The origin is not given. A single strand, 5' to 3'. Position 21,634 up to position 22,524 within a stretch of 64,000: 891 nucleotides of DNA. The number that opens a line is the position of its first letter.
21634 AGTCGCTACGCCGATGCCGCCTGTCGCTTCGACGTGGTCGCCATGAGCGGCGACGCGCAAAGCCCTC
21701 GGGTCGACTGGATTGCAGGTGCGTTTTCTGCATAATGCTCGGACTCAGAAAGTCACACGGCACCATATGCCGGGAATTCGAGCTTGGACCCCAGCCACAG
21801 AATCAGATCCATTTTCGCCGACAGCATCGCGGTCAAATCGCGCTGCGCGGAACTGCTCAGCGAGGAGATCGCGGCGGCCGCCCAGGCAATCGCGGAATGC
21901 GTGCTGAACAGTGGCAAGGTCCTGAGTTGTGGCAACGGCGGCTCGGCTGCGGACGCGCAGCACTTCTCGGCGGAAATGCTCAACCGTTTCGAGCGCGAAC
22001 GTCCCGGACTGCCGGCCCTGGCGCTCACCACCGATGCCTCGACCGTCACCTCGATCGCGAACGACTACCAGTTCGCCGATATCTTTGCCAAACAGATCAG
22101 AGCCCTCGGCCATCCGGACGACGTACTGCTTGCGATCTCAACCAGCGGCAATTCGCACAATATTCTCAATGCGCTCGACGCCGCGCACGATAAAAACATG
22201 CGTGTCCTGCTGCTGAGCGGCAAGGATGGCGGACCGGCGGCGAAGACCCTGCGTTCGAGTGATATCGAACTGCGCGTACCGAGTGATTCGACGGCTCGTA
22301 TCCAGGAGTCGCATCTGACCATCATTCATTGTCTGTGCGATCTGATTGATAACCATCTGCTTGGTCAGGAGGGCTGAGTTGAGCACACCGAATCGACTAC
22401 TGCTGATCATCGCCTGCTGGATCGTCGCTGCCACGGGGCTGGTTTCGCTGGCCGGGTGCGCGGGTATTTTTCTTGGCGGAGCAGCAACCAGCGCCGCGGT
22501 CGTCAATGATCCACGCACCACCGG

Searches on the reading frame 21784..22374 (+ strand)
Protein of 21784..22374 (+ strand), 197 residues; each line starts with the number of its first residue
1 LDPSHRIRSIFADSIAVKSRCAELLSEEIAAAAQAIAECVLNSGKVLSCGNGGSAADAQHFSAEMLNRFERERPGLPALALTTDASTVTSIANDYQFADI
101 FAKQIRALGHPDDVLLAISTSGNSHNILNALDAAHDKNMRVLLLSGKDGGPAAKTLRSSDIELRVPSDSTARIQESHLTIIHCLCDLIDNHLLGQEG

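Call 54: search_protein_families(library=pfam, proteins=[window:21784-22374:+], max_evalue=0.00001)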
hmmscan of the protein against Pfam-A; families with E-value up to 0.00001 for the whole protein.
window:21784-22374:+ (197 aa): 2 families
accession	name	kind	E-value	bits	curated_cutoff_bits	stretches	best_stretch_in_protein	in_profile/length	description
PF13580.11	SIS_2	-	8.6e-31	107.2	27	1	14-143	6-135/138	SIS domain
PF01380.27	SIS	-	4.5e-06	26.9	25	1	89-170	31-109/131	SIS domain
